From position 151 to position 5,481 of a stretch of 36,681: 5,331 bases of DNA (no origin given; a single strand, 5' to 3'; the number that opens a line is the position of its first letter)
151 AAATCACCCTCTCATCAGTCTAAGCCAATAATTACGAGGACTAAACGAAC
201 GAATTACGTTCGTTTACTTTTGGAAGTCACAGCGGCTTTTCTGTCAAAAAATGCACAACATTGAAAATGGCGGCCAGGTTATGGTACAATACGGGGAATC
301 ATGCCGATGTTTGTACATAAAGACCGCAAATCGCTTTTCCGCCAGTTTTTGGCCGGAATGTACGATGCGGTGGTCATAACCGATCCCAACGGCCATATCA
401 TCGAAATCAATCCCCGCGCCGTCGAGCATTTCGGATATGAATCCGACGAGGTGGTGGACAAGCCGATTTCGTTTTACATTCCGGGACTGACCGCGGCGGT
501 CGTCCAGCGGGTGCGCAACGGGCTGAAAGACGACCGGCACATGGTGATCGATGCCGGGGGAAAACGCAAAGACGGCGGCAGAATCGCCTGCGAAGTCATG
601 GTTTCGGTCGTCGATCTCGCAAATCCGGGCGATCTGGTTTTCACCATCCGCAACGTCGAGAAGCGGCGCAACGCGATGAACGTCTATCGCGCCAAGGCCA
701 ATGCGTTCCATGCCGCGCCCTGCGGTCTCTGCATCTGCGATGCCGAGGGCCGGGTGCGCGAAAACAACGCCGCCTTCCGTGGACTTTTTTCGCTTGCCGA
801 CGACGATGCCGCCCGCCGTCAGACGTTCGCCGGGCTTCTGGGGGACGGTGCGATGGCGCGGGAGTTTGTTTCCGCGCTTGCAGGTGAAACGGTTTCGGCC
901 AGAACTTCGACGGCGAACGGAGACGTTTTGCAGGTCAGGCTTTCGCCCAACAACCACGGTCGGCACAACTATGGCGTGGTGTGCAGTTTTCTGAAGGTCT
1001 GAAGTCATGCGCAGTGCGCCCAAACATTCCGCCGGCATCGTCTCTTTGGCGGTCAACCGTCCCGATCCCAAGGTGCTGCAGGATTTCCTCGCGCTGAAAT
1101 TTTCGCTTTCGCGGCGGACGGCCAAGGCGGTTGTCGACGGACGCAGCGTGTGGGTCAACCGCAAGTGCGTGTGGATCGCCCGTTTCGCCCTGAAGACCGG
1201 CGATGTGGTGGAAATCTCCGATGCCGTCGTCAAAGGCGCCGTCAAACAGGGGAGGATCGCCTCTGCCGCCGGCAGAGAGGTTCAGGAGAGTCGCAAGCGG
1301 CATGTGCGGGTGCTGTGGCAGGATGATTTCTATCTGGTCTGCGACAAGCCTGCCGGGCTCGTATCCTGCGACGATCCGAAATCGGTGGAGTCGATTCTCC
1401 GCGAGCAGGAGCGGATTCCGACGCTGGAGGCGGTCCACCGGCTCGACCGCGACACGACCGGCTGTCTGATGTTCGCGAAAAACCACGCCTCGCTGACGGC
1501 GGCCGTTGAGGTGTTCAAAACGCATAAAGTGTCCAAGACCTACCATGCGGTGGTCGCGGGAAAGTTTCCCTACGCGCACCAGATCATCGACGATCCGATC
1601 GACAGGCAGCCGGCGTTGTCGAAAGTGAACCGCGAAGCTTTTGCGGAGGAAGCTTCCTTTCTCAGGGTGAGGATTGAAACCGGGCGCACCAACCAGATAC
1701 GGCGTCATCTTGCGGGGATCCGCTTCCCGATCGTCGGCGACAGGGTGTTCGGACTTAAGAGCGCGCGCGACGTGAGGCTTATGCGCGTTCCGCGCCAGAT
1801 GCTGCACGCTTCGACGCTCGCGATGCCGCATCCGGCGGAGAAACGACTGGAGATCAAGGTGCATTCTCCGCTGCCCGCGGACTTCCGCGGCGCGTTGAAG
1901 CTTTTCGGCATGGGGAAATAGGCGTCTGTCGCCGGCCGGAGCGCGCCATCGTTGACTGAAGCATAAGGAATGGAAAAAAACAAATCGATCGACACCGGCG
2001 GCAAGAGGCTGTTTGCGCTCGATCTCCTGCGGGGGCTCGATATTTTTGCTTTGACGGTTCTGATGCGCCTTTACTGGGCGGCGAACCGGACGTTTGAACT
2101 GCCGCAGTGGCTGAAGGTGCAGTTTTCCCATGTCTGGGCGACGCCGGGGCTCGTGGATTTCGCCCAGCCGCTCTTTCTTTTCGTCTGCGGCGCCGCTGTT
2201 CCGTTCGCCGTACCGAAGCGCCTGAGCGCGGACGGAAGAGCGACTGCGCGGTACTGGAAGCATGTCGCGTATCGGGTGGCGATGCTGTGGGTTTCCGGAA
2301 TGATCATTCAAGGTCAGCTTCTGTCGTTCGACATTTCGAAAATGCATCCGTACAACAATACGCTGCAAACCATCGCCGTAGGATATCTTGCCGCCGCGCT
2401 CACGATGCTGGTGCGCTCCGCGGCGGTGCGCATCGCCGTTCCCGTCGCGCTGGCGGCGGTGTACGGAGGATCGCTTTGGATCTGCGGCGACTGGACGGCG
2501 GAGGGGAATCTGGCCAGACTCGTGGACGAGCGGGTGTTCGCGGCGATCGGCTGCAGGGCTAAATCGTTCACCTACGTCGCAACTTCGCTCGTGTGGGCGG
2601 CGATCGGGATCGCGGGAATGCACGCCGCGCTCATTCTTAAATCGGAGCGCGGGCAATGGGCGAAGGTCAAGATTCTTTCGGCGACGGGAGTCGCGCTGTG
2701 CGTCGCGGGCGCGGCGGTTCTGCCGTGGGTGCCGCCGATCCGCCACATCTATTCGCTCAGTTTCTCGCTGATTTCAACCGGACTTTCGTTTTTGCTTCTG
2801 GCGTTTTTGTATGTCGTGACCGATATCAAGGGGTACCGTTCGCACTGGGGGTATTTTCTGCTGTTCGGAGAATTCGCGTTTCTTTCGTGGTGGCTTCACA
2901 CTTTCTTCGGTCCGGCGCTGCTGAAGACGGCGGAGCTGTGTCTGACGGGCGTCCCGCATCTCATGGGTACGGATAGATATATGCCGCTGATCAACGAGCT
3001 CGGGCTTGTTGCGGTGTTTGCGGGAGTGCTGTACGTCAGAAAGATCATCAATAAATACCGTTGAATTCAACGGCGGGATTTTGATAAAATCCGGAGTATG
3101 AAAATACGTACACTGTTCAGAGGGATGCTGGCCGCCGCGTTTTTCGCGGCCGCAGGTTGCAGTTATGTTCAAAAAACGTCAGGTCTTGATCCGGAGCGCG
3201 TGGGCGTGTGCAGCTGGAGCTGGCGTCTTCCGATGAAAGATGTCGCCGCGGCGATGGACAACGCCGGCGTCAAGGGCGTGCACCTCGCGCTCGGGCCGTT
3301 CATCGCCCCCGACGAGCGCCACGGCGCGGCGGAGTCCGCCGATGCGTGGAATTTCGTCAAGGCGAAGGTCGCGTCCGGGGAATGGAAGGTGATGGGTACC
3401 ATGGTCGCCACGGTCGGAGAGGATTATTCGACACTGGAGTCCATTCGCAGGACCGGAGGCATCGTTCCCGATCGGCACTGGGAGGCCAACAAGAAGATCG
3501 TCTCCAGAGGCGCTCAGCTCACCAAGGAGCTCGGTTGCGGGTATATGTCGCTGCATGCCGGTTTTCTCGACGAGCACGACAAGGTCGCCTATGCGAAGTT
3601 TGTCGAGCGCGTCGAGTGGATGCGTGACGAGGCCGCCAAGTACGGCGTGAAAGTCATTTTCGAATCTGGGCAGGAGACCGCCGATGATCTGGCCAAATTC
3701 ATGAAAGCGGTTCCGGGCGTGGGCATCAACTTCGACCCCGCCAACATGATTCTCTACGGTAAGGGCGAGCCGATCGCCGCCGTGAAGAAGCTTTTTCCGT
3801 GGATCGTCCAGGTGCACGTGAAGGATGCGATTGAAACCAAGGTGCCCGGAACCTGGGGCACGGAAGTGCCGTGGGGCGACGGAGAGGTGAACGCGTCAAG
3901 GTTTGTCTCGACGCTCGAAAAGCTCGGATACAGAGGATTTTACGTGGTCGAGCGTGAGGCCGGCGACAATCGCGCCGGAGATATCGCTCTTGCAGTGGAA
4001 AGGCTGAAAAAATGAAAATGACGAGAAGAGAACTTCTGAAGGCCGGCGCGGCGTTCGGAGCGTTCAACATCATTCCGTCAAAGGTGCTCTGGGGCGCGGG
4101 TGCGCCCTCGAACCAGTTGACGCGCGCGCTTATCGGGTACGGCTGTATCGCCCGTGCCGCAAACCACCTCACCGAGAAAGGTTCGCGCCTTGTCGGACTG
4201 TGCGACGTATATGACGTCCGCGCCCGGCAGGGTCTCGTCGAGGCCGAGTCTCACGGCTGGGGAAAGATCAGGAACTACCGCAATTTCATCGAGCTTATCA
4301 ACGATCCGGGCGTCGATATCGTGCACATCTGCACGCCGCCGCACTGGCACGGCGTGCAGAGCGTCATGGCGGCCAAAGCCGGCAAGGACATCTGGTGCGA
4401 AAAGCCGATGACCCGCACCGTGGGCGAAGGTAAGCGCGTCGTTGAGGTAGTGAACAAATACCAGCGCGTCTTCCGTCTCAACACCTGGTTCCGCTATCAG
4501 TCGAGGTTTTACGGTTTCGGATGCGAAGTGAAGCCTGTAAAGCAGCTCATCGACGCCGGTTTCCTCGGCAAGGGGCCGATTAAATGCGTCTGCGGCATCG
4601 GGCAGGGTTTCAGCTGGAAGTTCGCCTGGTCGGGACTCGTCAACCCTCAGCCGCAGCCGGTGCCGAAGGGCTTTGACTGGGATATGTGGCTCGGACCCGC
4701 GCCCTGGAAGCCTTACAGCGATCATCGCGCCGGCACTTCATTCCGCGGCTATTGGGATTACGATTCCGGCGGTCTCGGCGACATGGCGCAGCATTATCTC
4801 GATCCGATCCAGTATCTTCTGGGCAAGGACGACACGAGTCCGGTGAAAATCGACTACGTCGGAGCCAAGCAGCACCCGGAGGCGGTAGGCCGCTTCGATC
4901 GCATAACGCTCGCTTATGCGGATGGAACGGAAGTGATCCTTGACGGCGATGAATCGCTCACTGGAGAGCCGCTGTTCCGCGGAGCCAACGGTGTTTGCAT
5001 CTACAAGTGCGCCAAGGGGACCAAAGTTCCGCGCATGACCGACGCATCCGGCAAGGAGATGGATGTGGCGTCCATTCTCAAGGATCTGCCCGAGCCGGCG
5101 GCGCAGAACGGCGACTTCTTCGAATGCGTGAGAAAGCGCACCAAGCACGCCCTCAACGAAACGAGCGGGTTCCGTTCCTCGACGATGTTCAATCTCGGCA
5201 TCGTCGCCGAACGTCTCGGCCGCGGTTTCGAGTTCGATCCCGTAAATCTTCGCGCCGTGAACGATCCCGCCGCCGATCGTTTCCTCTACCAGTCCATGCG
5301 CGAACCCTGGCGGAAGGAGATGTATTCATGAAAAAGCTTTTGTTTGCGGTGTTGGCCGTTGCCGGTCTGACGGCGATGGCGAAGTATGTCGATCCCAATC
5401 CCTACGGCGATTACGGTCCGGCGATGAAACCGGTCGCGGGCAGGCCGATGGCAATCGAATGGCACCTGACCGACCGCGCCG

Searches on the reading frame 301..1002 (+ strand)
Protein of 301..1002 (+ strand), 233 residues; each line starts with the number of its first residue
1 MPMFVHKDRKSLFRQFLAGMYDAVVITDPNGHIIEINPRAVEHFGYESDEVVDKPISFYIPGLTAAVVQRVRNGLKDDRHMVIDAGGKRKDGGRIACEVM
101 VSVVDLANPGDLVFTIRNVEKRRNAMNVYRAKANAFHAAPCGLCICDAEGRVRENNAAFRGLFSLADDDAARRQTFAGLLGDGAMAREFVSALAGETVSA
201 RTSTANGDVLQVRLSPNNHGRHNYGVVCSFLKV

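Call 76: search_protein_families(library=pfam, proteins=[window:301-1002:+], max_evalue=0.001)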
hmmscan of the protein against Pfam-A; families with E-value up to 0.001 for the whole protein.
window:301-1002:+ (233 aa): 5 families
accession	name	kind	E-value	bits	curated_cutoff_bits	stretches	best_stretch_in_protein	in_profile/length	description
PF00989.32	PAS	-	6e-15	55.7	22.6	1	13-104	3-96/113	PAS fold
PF13188.13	PAS_8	-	5.9e-12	45.5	21.8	1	12-61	2-48/65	PAS domain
PF08448.16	PAS_4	-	9.6e-12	45.5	23.1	2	136-217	1-88/110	PAS fold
PF13426.13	PAS_9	-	9.9e-10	39.1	27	1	22-119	2-101/103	PAS domain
PF12860.13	PAS_7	-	0.00068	20.2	27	0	140-205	5-70/115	PAS fold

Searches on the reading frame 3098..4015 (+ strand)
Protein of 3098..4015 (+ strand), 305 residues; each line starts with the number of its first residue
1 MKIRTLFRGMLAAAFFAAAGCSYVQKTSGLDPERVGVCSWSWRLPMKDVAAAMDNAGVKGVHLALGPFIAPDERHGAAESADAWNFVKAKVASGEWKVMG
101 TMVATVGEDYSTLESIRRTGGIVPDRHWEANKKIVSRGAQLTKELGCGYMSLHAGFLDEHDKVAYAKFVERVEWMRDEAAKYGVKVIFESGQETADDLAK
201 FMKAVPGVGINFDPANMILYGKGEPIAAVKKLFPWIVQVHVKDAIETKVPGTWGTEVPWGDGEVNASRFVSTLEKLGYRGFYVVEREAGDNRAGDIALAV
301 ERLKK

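Call 76: search_protein_families(library=pfam, proteins=[window:3098-4015:+], max_evalue=0.001)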
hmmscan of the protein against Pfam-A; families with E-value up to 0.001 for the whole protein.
window:3098-4015:+ (305 aa): 1 family
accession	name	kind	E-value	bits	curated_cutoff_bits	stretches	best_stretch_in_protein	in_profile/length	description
PF01261.30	AP_endonuc_2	-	3.8e-29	102.6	31.1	1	123-304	58-247/249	Xylose isomerase-like TIM barrel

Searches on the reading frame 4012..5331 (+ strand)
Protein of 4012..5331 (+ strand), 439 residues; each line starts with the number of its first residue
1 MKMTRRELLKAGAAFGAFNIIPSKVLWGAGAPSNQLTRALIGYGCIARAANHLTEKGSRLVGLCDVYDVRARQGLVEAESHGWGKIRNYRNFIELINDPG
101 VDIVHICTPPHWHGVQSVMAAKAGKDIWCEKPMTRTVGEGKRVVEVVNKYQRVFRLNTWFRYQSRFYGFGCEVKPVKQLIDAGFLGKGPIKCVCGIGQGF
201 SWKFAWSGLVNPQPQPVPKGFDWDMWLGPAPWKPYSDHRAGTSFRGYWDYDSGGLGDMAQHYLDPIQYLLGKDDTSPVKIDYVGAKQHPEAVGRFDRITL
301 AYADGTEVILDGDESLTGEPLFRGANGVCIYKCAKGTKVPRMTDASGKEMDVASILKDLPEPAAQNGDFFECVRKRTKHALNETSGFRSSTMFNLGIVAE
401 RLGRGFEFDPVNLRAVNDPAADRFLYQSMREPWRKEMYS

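Call 76: search_protein_families(library=pfam, proteins=[window:4012-5331:+], max_evalue=0.001)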
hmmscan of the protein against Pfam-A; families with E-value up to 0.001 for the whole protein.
window:4012-5331:+ (439 aa): 2 families
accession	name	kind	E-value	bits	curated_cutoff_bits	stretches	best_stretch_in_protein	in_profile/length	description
PF19051.5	GFO_IDH_MocA_C2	-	2e-90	303.2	23.3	1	170-434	2-253/254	Oxidoreductase family, C-terminal alpha/beta domain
PF01408.29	GFO_IDH_MocA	-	4.6e-17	63.2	24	1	39-156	4-118/120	Oxidoreductase family, NAD-binding Rossmann fold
